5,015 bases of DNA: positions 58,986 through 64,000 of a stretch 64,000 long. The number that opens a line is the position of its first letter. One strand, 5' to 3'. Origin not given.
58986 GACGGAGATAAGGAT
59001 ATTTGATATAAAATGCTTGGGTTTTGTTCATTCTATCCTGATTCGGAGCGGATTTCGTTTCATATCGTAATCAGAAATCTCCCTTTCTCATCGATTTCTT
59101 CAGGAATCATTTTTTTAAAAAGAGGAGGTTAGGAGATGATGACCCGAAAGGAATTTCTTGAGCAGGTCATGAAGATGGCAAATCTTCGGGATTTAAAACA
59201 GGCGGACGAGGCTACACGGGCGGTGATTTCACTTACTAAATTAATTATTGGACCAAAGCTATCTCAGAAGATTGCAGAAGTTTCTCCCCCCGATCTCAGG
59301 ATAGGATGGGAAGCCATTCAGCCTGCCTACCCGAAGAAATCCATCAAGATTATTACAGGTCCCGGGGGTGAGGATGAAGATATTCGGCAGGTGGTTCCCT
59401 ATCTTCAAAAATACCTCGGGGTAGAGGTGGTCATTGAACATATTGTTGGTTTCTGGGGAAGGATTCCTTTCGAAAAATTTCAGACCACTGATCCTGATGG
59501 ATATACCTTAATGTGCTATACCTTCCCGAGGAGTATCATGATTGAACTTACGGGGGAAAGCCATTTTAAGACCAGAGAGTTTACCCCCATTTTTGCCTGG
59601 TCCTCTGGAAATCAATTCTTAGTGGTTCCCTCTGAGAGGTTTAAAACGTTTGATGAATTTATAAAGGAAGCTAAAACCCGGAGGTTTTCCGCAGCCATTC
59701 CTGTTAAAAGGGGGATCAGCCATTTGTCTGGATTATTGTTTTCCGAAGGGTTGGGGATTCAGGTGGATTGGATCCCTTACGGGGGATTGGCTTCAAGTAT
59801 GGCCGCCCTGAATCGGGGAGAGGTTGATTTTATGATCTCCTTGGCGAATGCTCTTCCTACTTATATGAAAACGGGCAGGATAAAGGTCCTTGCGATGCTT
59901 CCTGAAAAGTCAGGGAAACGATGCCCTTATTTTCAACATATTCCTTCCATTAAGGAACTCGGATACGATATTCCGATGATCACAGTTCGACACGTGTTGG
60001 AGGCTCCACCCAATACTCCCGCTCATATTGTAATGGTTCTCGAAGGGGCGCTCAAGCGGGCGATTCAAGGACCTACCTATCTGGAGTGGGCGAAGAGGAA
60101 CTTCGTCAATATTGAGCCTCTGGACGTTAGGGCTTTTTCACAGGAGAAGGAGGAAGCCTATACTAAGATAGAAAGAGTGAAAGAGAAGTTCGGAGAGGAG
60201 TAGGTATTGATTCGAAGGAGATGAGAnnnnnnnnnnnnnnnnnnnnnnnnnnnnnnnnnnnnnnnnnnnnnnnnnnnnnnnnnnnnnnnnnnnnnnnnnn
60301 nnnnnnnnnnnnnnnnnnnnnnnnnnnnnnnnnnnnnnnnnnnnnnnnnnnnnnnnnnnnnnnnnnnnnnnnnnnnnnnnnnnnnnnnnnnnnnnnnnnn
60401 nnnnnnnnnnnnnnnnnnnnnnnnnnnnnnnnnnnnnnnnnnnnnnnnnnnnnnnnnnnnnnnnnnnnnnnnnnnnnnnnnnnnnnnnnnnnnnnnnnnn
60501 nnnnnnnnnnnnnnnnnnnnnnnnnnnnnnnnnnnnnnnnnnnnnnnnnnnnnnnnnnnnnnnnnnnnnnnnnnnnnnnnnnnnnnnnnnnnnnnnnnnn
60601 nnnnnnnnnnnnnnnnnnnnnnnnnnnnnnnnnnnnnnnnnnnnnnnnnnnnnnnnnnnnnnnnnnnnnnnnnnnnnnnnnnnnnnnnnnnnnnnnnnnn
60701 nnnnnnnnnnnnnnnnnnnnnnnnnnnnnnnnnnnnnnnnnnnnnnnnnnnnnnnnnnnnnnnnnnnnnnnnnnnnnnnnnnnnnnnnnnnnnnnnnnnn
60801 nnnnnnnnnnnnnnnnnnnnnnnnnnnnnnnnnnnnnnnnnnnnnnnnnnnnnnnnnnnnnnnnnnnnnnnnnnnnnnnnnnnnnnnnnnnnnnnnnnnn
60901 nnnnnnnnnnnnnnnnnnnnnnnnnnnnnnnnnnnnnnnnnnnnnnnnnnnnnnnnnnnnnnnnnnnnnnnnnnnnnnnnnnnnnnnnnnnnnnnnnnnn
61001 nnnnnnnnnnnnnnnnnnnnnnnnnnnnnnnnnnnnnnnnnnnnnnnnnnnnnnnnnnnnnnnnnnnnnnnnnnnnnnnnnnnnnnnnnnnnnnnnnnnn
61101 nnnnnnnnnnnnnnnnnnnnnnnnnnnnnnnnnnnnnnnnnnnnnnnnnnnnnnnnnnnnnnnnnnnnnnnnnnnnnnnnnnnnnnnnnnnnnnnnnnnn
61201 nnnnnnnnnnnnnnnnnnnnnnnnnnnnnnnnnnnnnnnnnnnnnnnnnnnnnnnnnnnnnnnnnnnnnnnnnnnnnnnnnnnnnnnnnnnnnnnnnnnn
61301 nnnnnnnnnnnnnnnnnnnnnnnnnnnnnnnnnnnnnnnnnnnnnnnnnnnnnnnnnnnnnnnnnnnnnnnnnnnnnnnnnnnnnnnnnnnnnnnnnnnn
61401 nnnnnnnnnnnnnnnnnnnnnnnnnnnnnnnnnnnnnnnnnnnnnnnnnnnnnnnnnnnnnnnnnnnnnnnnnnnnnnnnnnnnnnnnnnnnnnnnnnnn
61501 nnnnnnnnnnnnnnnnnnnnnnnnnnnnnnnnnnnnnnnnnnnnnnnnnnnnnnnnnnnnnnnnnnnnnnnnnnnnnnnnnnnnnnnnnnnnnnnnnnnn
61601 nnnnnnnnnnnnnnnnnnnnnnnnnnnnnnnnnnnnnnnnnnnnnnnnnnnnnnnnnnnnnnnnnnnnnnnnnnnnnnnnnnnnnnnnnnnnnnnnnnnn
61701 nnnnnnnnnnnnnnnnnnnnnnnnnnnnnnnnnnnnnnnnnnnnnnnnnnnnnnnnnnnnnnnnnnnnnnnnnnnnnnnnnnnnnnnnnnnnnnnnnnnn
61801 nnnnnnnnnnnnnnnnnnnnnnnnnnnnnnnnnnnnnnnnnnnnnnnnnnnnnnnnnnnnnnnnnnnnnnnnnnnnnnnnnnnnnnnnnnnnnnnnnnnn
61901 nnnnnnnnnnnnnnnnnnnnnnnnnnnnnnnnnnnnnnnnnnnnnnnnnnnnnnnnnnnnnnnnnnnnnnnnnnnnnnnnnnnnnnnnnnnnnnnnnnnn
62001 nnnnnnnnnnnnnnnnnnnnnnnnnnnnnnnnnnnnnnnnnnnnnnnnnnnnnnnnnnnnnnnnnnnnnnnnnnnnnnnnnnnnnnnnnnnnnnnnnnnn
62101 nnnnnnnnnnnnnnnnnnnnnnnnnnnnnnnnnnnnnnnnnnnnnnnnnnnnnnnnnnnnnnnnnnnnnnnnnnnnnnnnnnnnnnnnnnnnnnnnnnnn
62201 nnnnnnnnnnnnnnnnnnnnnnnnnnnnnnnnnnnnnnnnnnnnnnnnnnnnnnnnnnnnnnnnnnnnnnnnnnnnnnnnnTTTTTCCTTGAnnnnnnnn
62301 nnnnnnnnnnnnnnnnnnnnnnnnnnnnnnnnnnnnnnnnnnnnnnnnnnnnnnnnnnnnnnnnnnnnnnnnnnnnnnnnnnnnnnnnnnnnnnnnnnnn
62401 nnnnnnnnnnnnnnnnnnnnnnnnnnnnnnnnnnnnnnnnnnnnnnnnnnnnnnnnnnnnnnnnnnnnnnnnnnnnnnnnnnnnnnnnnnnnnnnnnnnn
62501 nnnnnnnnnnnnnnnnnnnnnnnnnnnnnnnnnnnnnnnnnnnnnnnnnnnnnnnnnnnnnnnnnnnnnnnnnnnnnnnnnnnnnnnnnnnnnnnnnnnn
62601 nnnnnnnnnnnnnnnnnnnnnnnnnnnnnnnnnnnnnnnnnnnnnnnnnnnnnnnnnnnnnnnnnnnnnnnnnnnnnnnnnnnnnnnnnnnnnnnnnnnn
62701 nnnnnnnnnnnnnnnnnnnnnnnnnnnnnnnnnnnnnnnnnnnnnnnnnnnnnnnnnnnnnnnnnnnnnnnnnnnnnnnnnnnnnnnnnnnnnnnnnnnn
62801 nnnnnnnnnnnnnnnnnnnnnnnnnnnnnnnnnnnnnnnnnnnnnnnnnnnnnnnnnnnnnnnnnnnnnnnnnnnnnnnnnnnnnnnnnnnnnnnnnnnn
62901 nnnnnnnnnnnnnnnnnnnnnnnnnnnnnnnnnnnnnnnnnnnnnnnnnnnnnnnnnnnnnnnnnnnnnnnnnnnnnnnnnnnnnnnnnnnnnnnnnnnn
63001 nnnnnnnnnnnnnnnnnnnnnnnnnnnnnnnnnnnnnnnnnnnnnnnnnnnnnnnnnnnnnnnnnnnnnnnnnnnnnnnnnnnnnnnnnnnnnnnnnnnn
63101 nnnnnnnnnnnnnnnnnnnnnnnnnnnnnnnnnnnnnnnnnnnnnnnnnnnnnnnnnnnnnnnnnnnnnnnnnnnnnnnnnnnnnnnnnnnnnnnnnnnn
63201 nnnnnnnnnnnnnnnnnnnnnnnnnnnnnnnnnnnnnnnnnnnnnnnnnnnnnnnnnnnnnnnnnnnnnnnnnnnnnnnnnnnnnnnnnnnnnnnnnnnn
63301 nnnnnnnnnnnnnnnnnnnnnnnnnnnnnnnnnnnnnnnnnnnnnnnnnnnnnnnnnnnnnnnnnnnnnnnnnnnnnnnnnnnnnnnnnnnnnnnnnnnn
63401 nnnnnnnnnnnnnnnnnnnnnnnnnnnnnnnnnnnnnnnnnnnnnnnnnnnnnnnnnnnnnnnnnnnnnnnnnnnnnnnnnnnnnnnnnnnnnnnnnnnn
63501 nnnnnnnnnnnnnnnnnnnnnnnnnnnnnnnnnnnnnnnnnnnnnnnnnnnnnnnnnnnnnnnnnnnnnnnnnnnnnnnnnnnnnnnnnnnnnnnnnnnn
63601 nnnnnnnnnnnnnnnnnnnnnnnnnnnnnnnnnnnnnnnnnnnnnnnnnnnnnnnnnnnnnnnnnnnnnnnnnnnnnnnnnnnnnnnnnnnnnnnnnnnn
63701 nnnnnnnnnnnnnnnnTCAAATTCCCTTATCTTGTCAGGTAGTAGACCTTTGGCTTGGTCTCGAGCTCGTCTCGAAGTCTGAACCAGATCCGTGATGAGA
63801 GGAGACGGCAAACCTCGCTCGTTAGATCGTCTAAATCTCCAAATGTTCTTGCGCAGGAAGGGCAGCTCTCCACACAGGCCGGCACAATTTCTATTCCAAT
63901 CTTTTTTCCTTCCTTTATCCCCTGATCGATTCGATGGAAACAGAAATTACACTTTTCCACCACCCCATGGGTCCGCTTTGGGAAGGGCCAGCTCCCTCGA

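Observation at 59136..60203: Signal-peptide-less TctC/Bug-type solute-binding domain fused to a DUF2267-like N-terminus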

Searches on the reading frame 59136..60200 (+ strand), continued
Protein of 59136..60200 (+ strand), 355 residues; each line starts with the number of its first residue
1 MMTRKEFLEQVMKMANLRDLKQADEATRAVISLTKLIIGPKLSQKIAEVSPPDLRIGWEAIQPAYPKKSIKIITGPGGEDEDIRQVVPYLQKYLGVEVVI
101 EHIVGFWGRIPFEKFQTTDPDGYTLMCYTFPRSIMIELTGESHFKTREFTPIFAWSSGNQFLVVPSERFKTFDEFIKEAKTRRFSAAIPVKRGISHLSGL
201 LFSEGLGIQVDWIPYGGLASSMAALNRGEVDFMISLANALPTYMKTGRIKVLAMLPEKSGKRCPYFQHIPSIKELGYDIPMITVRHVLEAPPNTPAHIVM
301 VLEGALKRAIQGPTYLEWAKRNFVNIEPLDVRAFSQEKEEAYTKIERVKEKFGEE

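Call 60: search_protein_families(library=ncbifam, proteins=[L013:14605-15291:-, L005:13373-15706:-], max_evalue=0.00001)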
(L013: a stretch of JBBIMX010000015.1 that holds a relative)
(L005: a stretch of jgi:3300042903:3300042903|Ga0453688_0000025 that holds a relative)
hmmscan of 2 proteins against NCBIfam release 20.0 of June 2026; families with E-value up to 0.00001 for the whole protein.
L013:14605-15291:- (228 aa): 29 families (the best 25 are shown)
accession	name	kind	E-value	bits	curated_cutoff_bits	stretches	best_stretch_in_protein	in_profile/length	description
NF041782.1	mnquin_red_QrcC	equivalog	1.9e-64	217.6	400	1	4-227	1-226/239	menaquinone reductase iron-sulfur cluster-binding subunit QrcC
NF045797.1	DsrO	equivalog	2.1e-63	213.9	200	1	2-226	42-234/235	sulfate reduction electron transfer complex DsrMKJOP subunit DsrO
NF041715.1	arsenate_red_ArrB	equivalog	3.4e-52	177.3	450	2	3-122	2-111/233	arsenate respiratory reductase iron-sulfur subunit ArrB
NF011569.0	PRK14993.1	equivalog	4.1e-50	170.5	416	2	3-122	43-154/244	tetrathionate reductase subunit TtrB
TIGR03149.1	cyt_nit_nrfC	equivalog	1.8e-40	138.7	377.6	2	2-122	37-149/225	cytochrome c nitrite reductase Fe-S protein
TIGR02951.1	DMSO_dmsB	equivalog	3.8e-33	114.8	214.1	1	6-124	4-121/161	DMSO/selenate family reductase complex B subunit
TIGR03478.1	DMSO_red_II_bet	subfamily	2.8e-32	111.9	480.7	3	52-123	115-187/321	DMSO reductase family type II enzyme, iron-sulfur subunit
NF038355.1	FDH3_beta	equivalog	3e-29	102.3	240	1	6-121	5-107/180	formate dehydrogenase FDH3 subunit beta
NF008134.0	PRK10882.1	equivalog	2.5e-27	95.8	263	1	5-122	40-168/329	hydrogenase 2 operon protein HybA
NF042979.1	EthbenzDh_ebdB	equivalog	5.5e-26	91.3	740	2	51-123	136-209/354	ethylbenzene dehydrogenase subunit beta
NF045715.1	sulf_resp_HmcB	equivalog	4.3e-24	85.2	420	1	5-124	38-163/307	sulfate respiration complex iron-sulfur protein HmcB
TIGR01582.1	FDH-beta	equivalog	6e-19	68.2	334.7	1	3-127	21-151/283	formate dehydrogenase subunit beta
NF007382.0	PRK09898.1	equivalog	2.1e-17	63.4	213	1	6-122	61-178/208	ferredoxin-like protein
TIGR01660.1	narH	equivalog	7.1e-17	61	524.05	1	37-122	152-238/492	nitrate reductase subunit beta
NF009408.0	PRK12769.1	equivalog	1.6e-16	59.6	1003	1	7-188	6-141/659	formate-dependent uric acid utilization protein AegA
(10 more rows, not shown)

L005:13373-15706:- (777 aa): 24 families
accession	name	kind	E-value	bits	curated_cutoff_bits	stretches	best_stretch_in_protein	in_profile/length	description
NF041714.1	arsenate_red_ArrA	equivalog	3.4e-136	455.5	1600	2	19-548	3-567/848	arsenate respiratory reductase molybdopterin-containing subunit ArrA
NF012032.0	PRK15488.1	equivalog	4.4e-88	296.1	694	1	18-547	2-526/759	thiosulfate reductase PhsA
NF041783.2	mnquin_red_QrcB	equivalog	1.3e-73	248.3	440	2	62-547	53-502/695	menaquinone reductase molybdopterin-binding-like subunit QrcB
TIGR01591.1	Fdh-alpha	equivalog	6.3e-59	199.7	666.25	1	64-392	1-318/672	formate dehydrogenase subunit alpha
TIGR02166.1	dmsA_ynfE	subfamily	1.3e-55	188.9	777.7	1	19-734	1-752/794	DMSO/selenate family reductase complex A subunit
TIGR03479.1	DMSO_red_II_alp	subfamily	2e-46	158.5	984.75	3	99-310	103-306/913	molybdopterin-dependent oxidoreductase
NF047855.1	AssmNtatRedNasC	equivalog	3.1e-38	131.5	1100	2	60-364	19-315/708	assimilatory nitrate reductase catalytic subunit NasC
NF011567.1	PRK14991.1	equivalog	4.9e-36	123.9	1750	1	176-308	234-371/1022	tetrathionate reductase subunit TtrA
NF041885.1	selenate_YnfE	exception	4.3e-35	120.8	1675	2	251-390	246-403/805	selenate/tellurate reductase subunit YnfE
NF041884.1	selenate_YnfF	exception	3e-33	114.7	1650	2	252-390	240-396/798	selenate/tellurate reductase subunit YnfF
NF011566.1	PRK14990.1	exception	3.5e-33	114.6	1600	2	253-390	261-416/814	dimethylsulfoxide reductase subunit A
TIGR01553.1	formate-DH-alph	equivalog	6e-28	97.1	814.2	2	19-158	2-142/1009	formate dehydrogenase-N subunit alpha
TIGR00509.1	bisC_fam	subfamily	1.3e-26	93.2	1017.55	1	221-549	166-511/772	molybdopterin guanine dinucleotide-containing S/N-oxide reductase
NF010055.0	PRK13532.1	equivalog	2.5e-22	79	904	1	18-311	2-291/830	nitrate reductase catalytic subunit NapA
NF041513.1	formate_DH_Act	exception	8.3e-21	73.5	1400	2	208-311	198-295/1067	formate dehydrogenase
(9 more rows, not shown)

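Call 63: find_encoding_contigs(protein=P0058, flank=6000, max_places=2)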
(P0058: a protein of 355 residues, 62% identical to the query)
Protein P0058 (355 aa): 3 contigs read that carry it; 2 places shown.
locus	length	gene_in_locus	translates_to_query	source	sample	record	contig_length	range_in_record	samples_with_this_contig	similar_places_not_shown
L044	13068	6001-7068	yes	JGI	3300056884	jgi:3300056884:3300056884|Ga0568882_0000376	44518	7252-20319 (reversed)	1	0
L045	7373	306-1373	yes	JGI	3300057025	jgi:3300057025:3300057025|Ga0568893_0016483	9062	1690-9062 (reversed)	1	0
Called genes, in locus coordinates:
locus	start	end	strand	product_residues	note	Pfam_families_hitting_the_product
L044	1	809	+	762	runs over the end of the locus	PF04879:Molybdop_Fe4S4, PF00384:Molybdopterin, PF01568:Molydop_binding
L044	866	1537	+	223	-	PF12797:Fer4_2 (weak), PF12837:Fer4_6 (faint), PF12838:Fer4_7 (weak), PF13183:Fer4_8 (faint), PF13247:Fer4_11, PF00037:Fer4 (weak), PF12838:Fer4_7, PF13187:Fer4_9 (weak), +3 more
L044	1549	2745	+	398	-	PF03916:NrfD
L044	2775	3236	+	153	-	PF00037:Fer4 (weak), PF12797:Fer4_2 (faint), PF13237:Fer4_10 (faint), PF14697:Fer4_21, PF12837:Fer4_6 (faint), PF12838:Fer4_7, PF13187:Fer4_9 (weak)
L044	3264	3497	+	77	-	-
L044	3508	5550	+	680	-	PF00037:Fer4 (faint), PF12797:Fer4_2 (weak), PF13183:Fer4_8, PF13187:Fer4_9, PF13237:Fer4_10, PF13534:Fer4_17 (weak), PF02754:CCG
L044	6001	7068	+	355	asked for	PF03401:TctC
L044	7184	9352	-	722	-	PF12797:Fer4_2 (weak), PF13183:Fer4_8, PF13187:Fer4_9, PF13237:Fer4_10, PF13534:Fer4_17 (weak), PF02754:CCG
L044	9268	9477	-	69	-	-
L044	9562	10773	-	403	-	PF03916:NrfD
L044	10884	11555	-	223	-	PF12797:Fer4_2 (weak), PF12837:Fer4_6 (faint), PF12838:Fer4_7 (weak), PF13247:Fer4_11, PF13187:Fer4_9 (weak), PF00037:Fer4 (weak), PF12838:Fer4_7, PF13187:Fer4_9 (weak), +5 more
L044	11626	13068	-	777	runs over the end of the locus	PF04879:Molybdop_Fe4S4, PF00384:Molybdopterin, PF01568:Molydop_binding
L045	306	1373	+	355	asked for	PF03401:TctC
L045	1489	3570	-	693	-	PF12797:Fer4_2 (weak), PF13183:Fer4_8, PF13187:Fer4_9, PF13237:Fer4_10, PF13534:Fer4_17 (weak), PF02754:CCG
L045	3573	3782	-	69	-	-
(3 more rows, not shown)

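Call 64: find_encoding_contigs(protein=P0037, flank=6000, max_places=2)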
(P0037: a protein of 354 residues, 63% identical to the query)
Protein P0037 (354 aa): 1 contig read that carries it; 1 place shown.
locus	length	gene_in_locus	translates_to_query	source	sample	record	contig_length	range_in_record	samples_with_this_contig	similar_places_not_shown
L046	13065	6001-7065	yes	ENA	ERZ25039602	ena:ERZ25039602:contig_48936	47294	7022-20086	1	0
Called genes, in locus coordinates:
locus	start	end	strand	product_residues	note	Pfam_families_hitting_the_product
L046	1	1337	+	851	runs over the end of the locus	PF04879:Molybdop_Fe4S4, PF00384:Molybdopterin, PF01568:Molydop_binding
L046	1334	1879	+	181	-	PF13183:Fer4_8 (faint), PF13247:Fer4_11, PF13484:Fer4_16 (faint), PF13237:Fer4_10 (faint), PF13187:Fer4_9 (weak), PF00037:Fer4 (weak), PF12838:Fer4_7, PF13187:Fer4_9 (weak), +1 more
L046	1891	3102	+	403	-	PF03916:NrfD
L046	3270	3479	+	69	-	-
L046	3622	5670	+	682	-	PF12797:Fer4_2 (weak), PF13183:Fer4_8, PF13187:Fer4_9, PF13237:Fer4_10, PF02754:CCG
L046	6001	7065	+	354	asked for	PF03401:TctC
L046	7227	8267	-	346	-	PF01244:Peptidase_M19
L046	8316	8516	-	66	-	-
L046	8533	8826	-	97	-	PF08734:GYD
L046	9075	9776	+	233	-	PF00072:Response_reg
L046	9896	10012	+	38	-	-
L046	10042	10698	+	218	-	PF13183:Fer4_8 (faint), PF13187:Fer4_9 (faint), PF00037:Fer4 (weak), PF12797:Fer4_2 (faint), PF12837:Fer4_6 (faint), PF13237:Fer4_10 (weak), PF12838:Fer4_7 (weak)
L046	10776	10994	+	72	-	PF02915:Rubrerythrin (weak)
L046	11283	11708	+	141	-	-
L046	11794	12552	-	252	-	-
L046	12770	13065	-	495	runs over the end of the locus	-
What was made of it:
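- Linkage survives rearrangement: the gene is co-directional, 330 nt downstream of the cluster, in L046, and is flanked by two clusters in L044 (calls 63, 64).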

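Call 65: find_encoding_contigs(protein=P0063, flank=6000, max_places=2)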
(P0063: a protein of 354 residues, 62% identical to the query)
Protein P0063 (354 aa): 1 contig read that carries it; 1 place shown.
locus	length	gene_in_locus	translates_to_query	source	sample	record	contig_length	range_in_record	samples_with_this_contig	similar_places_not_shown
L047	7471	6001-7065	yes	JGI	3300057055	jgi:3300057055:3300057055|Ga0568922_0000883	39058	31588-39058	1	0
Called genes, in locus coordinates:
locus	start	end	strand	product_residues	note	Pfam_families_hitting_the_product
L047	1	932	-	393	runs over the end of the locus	PF00155:Aminotran_1_2, PF01053:Cys_Met_Meta_PP, PF00266:Aminotran_5 (weak), PF01212:Beta_elim_lyase (weak)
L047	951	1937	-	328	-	PF01073:3Beta_HSD, PF01370:Epimerase, PF02719:Polysacc_synt_2, PF04321:RmlD_sub_bind, PF05368:NmrA, PF07993:NAD_binding_4, PF13460:NAD_binding_10, PF16363:GDP_Man_Dehyd, +1 more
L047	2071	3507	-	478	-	PF12913:SH3_6, PF00877:NLPC_P60 (faint)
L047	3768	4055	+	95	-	PF20657:DUF6811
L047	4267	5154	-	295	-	PF03706:LPG_synthase_TM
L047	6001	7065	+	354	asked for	PF03401:TctC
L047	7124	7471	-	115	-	?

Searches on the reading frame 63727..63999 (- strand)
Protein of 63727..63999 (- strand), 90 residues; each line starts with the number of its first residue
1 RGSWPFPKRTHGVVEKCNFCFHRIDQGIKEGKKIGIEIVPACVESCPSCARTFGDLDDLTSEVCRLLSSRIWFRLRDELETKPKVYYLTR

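Call 7: search_protein_families(library=pfam, proteins=[window:63727-63999:-], max_evalue=0.001)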
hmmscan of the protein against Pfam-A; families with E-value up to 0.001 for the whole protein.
window:63727-63999:- (90 aa): 1 family
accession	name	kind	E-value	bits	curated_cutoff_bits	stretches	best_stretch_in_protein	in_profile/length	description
PF13247.11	Fer4_11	-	5.6e-06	26.9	26.2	1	7-55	61-99/100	4Fe-4S dicluster domain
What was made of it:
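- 63727..64000 (-): C-terminal part of a DsrO/QrcC-like 4x[4Fe-4S] subunit, cut by the window end. Fer4_11 hit (call 7).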
